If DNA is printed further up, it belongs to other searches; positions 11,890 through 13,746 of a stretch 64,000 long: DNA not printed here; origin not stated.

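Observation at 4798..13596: Seven-gene operon (AAA+ ATPase, Upf1-like helicase, orphan, coiled-coil protein, DUF2997-like, DUF1257-like, NrdG-like radical SAM): candidate undescribed conflict or defence system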

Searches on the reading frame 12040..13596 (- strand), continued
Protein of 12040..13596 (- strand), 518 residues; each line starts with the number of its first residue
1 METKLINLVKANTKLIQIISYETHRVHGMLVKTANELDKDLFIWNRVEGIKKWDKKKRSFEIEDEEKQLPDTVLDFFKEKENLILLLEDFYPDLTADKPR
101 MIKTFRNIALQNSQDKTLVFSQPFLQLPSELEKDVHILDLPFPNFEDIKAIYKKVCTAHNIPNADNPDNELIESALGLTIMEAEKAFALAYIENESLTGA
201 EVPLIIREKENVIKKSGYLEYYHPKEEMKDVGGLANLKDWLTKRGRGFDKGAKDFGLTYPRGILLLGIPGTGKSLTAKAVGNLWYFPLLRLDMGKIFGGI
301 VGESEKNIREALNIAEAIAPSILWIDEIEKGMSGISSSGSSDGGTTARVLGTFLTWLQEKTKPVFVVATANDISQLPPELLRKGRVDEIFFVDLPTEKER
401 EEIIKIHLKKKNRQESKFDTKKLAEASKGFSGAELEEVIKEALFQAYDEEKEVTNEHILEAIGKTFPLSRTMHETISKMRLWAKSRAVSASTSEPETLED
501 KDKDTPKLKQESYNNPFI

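Call 43: get_annotated_region(hit=H3, flank=7000)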
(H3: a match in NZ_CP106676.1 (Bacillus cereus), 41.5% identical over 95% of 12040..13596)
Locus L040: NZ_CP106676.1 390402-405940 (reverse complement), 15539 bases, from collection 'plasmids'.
description: Bacillus cereus strain SRCM116293 plasmid unnamed1, complete sequence
organism: Bacillus cereus (NCBI taxid 1396)
taxonomy: Bacteria; Bacillota; Bacilli; Bacillales; Bacillaceae; Bacillus; Bacillus cereus
host: -; source: cell culture,soil; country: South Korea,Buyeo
typing (MOB-suite, as given by PLSDB): non-mobilizable; replicon rep_cluster_125; mating-pair formation MPF_T
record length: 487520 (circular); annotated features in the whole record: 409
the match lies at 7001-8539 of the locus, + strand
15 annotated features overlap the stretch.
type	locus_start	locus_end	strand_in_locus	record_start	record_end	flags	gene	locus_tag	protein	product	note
CDS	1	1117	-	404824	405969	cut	-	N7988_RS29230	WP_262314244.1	DUF418 domain-containing protein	-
CDS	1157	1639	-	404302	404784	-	-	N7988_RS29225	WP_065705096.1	thioredoxin family protein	-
CDS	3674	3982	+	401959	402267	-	-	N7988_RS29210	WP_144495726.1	hypothetical protein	-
CDS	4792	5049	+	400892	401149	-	-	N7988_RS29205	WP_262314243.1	hypothetical protein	-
CDS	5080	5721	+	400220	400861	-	-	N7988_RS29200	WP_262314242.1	4Fe-4S single cluster domain-containing protein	-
CDS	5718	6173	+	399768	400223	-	-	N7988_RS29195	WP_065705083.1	hypothetical protein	-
CDS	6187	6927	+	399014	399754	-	-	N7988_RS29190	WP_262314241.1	helix-hairpin-helix domain-containing protein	-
CDS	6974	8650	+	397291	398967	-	-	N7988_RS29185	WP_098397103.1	AAA family ATPase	-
CDS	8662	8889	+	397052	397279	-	-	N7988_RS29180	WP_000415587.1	DUF2997 domain-containing protein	-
CDS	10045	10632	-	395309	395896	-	-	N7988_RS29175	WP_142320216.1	TetR/AcrR family transcriptional regulator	GO:0006355 - regulation of DNA-templated transcription [Evidence IEA]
CDS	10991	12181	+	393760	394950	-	-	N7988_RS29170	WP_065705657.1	MFS transporter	GO:0055085 - transmembrane transport [Evidence IEA]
CDS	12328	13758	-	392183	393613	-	-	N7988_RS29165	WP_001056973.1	IS4 family transposase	-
CDS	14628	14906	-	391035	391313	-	-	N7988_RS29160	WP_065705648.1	AbrB/MazE/SpoVT family DNA-binding domain-containing protein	-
CDS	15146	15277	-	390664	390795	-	-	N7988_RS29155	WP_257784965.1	hypothetical protein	-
CDS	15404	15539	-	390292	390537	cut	-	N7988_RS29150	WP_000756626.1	hypothetical protein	-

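Call 44: get_annotated_region(hit=H5, flank=6000)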
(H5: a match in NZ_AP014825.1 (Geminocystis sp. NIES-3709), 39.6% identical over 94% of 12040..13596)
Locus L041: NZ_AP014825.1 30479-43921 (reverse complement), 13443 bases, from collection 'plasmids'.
description: Geminocystis sp. NIES-3709 plasmid pGM3709_04, complete sequence
organism: Geminocystis sp. NIES-3709 (NCBI taxid 1617448)
taxonomy: Bacteria; Cyanobacteriota; Cyanophyceae; Chroococcales; Geminocystaceae; Geminocystis; Geminocystis sp. NIES-3709
host: -; source: -; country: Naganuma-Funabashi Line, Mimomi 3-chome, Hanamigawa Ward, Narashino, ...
typing (MOB-suite, as given by PLSDB): non-mobilizable
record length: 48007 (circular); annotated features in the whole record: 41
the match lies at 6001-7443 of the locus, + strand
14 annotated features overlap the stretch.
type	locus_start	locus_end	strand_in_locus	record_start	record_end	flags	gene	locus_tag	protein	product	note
CDS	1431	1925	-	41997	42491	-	-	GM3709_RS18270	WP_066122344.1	pentapeptide repeat-containing protein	-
CDS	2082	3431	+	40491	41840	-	-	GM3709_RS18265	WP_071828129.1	ATP-binding protein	-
CDS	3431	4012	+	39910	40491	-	-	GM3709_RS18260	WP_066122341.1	RloB family protein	-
CDS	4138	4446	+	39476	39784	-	-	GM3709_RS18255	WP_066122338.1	DUF1257 domain-containing protein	-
CDS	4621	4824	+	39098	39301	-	-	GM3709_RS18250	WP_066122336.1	DUF2997 domain-containing protein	-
CDS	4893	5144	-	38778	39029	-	-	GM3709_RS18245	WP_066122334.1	hypothetical protein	-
CDS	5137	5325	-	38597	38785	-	-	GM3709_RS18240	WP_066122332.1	hypothetical protein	-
CDS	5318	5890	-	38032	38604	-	-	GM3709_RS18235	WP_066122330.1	zeta toxin family protein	-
CDS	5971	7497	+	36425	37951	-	-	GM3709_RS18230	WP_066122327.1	AAA family ATPase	-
CDS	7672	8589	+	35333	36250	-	-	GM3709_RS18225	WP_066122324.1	DUF4007 family protein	-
CDS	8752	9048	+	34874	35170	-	-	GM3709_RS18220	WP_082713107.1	tyrosine/phenylalanine carboxypeptidase domain-containing protein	-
CDS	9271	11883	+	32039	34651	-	-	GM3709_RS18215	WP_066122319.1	hypothetical protein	-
CDS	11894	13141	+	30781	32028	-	-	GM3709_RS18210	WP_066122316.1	hypothetical protein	-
CDS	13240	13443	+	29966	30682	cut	-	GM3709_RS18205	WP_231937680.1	DUF3800 domain-containing protein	-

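Call 50: get_annotated_region(hit=H26, flank=4000)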
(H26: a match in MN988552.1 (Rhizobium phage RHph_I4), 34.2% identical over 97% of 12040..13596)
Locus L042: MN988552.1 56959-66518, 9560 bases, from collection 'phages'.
description: Rhizobium phage RHph_I4, complete genome.
organism: Rhizobium phage RHph_I4 (NCBI taxid 2509735)
taxonomy: Viruses; Duplodnaviria; Heunggongvirae; Uroviricota; Caudoviricetes
host: Rhizobium phaseoli N771; source: agricultural lands; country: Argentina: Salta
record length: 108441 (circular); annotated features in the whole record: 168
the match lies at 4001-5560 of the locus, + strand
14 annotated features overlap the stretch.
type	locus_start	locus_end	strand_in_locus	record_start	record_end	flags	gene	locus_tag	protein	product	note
CDS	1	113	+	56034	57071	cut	-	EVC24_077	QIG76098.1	tail collar domain-containing protein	-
CDS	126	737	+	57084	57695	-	-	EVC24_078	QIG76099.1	putative tail fiber assembly protein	-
CDS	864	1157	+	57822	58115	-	-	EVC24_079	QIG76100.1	hypothetical protein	-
CDS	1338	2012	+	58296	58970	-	-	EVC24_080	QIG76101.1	deoxynucleotide monophosphate kinase protein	-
CDS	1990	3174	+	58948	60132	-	-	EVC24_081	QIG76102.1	putative endolysin protein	GO_function: GO:0004568 - chitinase activity; GO_process: GO:0008152 - metabolic process; GO_process: GO:0016998 - cell ...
CDS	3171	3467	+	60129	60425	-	-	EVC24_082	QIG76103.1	hypothetical protein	-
CDS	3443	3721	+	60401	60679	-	-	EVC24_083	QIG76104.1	hypothetical protein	-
CDS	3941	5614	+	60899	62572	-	-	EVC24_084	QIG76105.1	ATPase domain-containing protein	GO_function: GO:0005524 - ATP binding; GO_function: GO:0017111 - nucleoside-triphosphatase activity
CDS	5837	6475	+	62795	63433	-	-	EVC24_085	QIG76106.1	hypothetical protein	-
CDS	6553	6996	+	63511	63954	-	-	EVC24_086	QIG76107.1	DUF1257 domain-containing protein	-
CDS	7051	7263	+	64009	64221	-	-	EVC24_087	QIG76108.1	DUF2997 domain-containing protein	-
CDS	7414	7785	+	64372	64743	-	-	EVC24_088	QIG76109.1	hypothetical protein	-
CDS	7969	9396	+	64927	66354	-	-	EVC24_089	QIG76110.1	hypothetical protein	-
CDS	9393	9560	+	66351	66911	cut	-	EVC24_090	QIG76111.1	hypothetical protein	-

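Call 51: get_annotated_region(hit=H33, flank=4000)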
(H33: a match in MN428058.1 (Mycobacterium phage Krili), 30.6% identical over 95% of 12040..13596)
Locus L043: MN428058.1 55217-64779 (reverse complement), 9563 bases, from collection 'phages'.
description: Mycobacterium phage Krili, complete genome.
organism: Mycobacterium phage Krili (NCBI taxid 2652893)
taxonomy: Viruses; Duplodnaviria; Heunggongvirae; Uroviricota; Caudoviricetes; Corndogvirus
host: Mycobacterium smegmatis mc2155; source: moist soil; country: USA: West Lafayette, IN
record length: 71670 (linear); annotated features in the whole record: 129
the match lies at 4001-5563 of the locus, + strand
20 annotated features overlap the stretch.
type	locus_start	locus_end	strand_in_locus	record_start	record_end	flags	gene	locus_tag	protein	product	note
CDS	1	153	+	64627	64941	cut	109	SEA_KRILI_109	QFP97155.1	helix-turn-helix DNA binding domain protein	-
CDS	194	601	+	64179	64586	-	108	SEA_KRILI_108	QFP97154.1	hypothetical protein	-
CDS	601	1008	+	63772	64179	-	107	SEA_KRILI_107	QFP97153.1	hypothetical protein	-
CDS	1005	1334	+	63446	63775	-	106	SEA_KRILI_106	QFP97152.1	hypothetical protein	-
CDS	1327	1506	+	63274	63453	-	105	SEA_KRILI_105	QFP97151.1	hypothetical protein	-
CDS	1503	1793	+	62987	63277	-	104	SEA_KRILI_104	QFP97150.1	hypothetical protein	-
CDS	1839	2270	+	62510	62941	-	103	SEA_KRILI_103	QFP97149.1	hypothetical protein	-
CDS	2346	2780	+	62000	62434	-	102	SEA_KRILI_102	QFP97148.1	hypothetical protein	-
CDS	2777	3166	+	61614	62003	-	101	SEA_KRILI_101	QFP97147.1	hypothetical protein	-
CDS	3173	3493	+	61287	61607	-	100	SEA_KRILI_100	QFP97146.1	hypothetical protein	-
CDS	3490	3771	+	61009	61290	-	99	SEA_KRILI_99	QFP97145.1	hypothetical protein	-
CDS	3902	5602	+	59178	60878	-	98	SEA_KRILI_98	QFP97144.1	AAA-ATPase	-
CDS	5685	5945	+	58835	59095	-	97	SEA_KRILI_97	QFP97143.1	hypothetical protein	-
CDS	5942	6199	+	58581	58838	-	96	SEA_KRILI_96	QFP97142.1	hypothetical protein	-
CDS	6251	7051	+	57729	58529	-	95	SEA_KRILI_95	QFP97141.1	hypothetical protein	-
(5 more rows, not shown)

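Call 52: get_annotated_region(hit=H30, flank=5000)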
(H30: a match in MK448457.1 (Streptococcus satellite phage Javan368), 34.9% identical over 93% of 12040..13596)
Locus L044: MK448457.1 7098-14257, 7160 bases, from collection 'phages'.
description: Streptococcus satellite phage Javan368, complete genome.
organism: Streptococcus satellite phage Javan368 (NCBI taxid 2558664)
taxonomy: Viruses
host: Streptococcus oralis U-o2; source: -; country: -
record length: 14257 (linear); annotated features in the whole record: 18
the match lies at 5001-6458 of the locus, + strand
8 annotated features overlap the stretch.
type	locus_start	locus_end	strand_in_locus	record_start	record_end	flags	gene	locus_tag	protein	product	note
CDS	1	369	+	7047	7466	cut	-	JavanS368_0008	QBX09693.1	hypothetical protein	-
CDS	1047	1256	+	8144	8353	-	-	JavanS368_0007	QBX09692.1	hypothetical protein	-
CDS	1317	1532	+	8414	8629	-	-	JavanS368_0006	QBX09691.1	hypothetical protein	-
CDS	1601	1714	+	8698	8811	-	-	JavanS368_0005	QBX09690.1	hypothetical protein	-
CDS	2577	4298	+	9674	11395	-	-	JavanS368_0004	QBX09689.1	hypothetical protein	FIG00670618: hypothetical protein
CDS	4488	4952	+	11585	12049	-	-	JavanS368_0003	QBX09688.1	hypothetical protein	-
CDS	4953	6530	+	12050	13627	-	-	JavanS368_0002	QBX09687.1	hypothetical protein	FIG00668548: hypothetical protein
CDS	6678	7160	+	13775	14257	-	-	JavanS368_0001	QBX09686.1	hypothetical protein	FIG00669317: hypothetical protein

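Call 79: find_encoding_contigs(protein=P0167, flank=10000, max_places=1)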
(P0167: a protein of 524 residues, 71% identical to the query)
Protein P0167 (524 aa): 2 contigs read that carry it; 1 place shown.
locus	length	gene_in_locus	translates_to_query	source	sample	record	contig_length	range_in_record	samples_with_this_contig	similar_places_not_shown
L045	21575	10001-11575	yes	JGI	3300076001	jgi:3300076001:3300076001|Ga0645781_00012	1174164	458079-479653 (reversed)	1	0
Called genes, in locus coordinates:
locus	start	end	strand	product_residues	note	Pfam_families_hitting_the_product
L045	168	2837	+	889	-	PF01909:NTP_transf_2 (faint), PF08335:GlnD_UR_UTase, PF27444:GlnD_3rd, PF26956:ACT_ACR_D1 (faint), PF01966:HD, PF27446:GlnD_5th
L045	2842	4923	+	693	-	PF07715:Plug, PF00593:TonB_dep_Rec_b-barrel, PF14905:OMP_b-brl_3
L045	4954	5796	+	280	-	PF17284:Spermine_synt_N, PF01564:Spermine_synth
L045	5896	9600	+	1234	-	PF08447:PAS_3 (weak), PF08447:PAS_3, PF13426:PAS_9, PF08448:PAS_4, PF00989:PAS, PF08448:PAS_4, PF13426:PAS_9, PF00989:PAS, +6 more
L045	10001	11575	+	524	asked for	PF00004:AAA, PF17862:AAA_lid_3 (weak)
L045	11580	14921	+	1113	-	PF20720:nSTAND3 (faint), PF13481:AAA_25 (faint), PF13086:AAA_11, PF13245:AAA_19, PF13604:AAA_30 (weak), PF13086:AAA_11 (weak), PF13087:AAA_12, PF13538:UvrD_C_2 (weak), +1 more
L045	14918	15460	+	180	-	-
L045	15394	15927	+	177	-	-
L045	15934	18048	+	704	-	-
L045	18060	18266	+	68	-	PF11211:DUF2997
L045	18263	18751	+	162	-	-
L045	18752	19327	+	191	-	PF13353:Fer4_12, PF04055:Radical_SAM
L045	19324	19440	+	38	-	-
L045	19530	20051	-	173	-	PF00691:OmpA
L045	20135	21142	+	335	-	PF14326:DUF4384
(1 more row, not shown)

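Call 80: find_encoding_contigs(protein=P0162, flank=10000, max_places=1)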
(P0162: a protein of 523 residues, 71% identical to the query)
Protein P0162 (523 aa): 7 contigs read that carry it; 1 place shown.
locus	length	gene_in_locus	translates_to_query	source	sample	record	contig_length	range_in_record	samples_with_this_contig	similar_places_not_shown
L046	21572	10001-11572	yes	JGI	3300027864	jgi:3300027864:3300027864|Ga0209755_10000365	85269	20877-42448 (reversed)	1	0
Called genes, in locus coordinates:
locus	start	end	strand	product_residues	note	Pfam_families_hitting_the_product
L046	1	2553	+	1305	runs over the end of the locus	PF00497:SBP_bac_3, PF00512:HisKA, PF02518:HATPase_c, PF00072:Response_reg, PF01627:Hpt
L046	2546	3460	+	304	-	PF00072:Response_reg, PF00990:GGDEF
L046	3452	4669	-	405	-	-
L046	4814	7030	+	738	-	PF13185:GAF_2, PF01590:GAF, PF13492:GAF_3 (faint), PF01590:GAF, PF00990:GGDEF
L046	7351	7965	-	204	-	-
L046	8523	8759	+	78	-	-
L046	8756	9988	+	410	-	PF01926:MMR_HSR1 (weak)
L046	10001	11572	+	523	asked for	PF00004:AAA, PF17862:AAA_lid_3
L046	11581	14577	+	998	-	PF13086:AAA_11, PF13245:AAA_19, PF13604:AAA_30 (weak), PF01443:Viral_helicase1 (faint), PF13086:AAA_11, PF13087:AAA_12, PF13538:UvrD_C_2 (weak)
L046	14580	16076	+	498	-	-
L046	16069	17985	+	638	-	-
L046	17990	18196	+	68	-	PF11211:DUF2997 (weak)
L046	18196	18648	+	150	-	-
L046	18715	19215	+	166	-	PF04055:Radical_SAM, PF13353:Fer4_12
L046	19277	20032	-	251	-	PF01884:PcrB, PF00977:His_biosynth (weak)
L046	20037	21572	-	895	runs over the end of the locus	PF01411:tRNA-synt_2c, PF07973:tRNA_SAD, PF02272:DHHA1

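Call 81: find_encoding_contigs(protein=P0086, flank=10000, max_places=2)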
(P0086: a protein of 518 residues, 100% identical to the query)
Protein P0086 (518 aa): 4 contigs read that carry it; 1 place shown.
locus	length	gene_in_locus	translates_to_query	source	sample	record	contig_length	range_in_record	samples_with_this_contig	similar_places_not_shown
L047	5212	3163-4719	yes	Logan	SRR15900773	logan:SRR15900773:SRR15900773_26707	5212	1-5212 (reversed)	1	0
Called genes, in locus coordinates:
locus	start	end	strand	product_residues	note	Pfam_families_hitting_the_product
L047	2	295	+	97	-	?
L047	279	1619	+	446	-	PF02321:OEP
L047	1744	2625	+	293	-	PF07313:AmiA-like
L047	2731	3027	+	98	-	-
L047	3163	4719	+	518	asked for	PF00004:AAA, PF17862:AAA_lid_3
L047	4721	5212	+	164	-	?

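Call 83: search_protein_families(library=pfam, proteins=[L046:8756-9988:+, L039:5591-7456:+, L039:7458-8315:+, L034:19397-20143:+, L042:5837-6475:+], max_evalue=0.01)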
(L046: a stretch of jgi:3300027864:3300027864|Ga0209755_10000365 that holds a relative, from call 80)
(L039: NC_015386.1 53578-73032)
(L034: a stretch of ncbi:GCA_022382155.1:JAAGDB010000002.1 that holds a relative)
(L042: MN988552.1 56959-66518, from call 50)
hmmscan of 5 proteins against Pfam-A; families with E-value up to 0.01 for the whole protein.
L046:8756-9988:+ (410 aa): 7 families
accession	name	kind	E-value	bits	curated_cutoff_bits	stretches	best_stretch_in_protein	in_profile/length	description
PF01926.29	MMR_HSR1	-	6.8e-07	29.8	21.9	1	28-148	2-112/113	50S ribosome-binding GTPase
PF00735.24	Septin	-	7.4e-05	22.6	26.2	0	26-67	5-45/280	Septin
PF00350.29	Dynamin_N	-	0.0003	21.3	27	1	28-67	1-40/168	Dynamin family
PF03193.22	RsgA_GTPase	-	0.00093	19.5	30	0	27-46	108-127/174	RsgA GTPase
PF13191.12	AAA_16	-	0.0014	19.6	32.6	1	10-51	10-51/167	AAA ATPase domain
PF25683.1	URGCP_GTPase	-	0.0015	17.8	55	1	20-60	186-223/396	URGCP-like GTPase domain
PF05128.17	DUF697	-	0.0023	18.1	27.7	0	226-312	9-96/162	Domain of unknown function (DUF697)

L039:5591-7456:+ (621 aa): 1 family
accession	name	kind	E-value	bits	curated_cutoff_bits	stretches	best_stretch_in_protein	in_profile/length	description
PF05954.17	Phage_GPD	-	0.00052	19.7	30.1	1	64-176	27-143/305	Phage tail baseplate hub (GPD)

L039:7458-8315:+ (285 aa): 0 families

L034:19397-20143:+ (248 aa): 0 families

L042:5837-6475:+ (212 aa): 0 families

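Call 102: get_annotated_region(hit=H8, flank=6000)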
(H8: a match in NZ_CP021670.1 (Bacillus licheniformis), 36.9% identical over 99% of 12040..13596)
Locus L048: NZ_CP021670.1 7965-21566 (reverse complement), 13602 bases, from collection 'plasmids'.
description: Bacillus licheniformis strain SRCM100141 plasmid pBL141-2
organism: Bacillus licheniformis (NCBI taxid 1402)
taxonomy: Bacteria; Bacillota; Bacilli; Bacillales; Bacillaceae; Bacillus; Bacillus licheniformis
host: -; source: cell culture,food; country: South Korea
typing (MOB-suite, as given by PLSDB): non-mobilizable; replicon rep_cluster_1042
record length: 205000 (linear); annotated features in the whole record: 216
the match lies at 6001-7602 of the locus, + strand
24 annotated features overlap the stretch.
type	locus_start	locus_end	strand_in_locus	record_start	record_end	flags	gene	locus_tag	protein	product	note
CDS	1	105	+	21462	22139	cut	-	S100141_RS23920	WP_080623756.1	hypothetical protein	-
CDS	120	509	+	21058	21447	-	-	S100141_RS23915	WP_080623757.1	hypothetical protein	-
CDS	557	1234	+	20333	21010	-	-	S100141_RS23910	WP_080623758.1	hypothetical protein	-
CDS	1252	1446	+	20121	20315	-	-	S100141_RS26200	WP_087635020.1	hypothetical protein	-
CDS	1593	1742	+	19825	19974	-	-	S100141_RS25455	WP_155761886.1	hypothetical protein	-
CDS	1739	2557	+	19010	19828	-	-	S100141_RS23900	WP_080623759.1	4Fe-4S cluster-binding domain-containing protein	-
CDS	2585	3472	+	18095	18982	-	-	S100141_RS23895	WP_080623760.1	hypothetical protein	-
CDS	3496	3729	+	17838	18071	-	-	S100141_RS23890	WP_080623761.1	hypothetical protein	-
CDS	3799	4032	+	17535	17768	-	-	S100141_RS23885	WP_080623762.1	hypothetical protein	-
CDS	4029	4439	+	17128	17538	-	-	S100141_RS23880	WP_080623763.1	hypothetical protein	-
CDS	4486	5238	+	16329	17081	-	-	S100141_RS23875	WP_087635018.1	hypothetical protein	-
CDS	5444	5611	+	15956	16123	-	-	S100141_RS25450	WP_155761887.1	KOW motif-containing protein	-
CDS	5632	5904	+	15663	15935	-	-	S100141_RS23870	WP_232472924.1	hypothetical protein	-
CDS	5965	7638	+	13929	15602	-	-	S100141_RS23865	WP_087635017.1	AAA family ATPase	-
CDS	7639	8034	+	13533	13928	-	-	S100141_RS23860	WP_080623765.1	hypothetical protein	-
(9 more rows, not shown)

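Call 103: get_annotated_region(hit=H14, flank=6000)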
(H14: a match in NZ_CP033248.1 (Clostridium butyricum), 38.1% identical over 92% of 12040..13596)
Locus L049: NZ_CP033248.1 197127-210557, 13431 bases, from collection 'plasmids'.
description: Clostridium butyricum strain CFSA3989 plasmid pCFSA3989, complete sequence
organism: Clostridium butyricum (NCBI taxid 1492)
taxonomy: Bacteria; Bacillota; Clostridia; Eubacteriales; Clostridiaceae; Clostridium; Clostridium butyricum
host: -; source: environment swab; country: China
typing (MOB-suite, as given by PLSDB): non-mobilizable
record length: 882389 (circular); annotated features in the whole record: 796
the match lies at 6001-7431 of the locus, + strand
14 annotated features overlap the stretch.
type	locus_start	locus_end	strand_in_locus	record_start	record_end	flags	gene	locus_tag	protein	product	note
CDS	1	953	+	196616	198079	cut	-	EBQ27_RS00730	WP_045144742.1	UbiD family decarboxylase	-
CDS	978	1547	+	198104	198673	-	-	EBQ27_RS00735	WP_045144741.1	UbiX family flavin prenyltransferase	-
CDS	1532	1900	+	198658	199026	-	-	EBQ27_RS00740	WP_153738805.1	hypothetical protein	-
CDS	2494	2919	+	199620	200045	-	-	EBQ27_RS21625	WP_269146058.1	recombinase family protein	GO:0006310 - DNA recombination [Evidence IEA]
CDS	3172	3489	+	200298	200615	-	-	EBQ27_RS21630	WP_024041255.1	hypothetical protein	-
CDS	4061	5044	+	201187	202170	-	-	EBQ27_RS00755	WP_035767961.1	WYL domain-containing protein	-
CDS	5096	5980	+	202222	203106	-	-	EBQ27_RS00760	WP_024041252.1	hypothetical protein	-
CDS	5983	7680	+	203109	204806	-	-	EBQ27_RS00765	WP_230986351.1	AAA family ATPase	-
CDS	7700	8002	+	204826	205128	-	-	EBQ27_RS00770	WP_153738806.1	hypothetical protein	-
CDS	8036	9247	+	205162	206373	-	-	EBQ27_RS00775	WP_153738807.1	hypothetical protein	-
CDS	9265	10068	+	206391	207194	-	-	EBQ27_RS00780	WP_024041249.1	hypothetical protein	-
CDS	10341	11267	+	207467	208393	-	-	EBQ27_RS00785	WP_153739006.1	HTH domain-containing protein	GO:0006351 - DNA-templated transcription [Evidence IEA]; GO:0006355 - regulation of DNA-templated transcription ...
CDS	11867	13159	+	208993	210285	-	-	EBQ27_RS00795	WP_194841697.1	DNA adenine methylase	GO:0032775 - DNA methylation on adenine [Evidence IEA]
CDS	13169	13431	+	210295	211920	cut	-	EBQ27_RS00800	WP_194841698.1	DNA methyltransferase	GO:0006306 - DNA methylation [Evidence IEA]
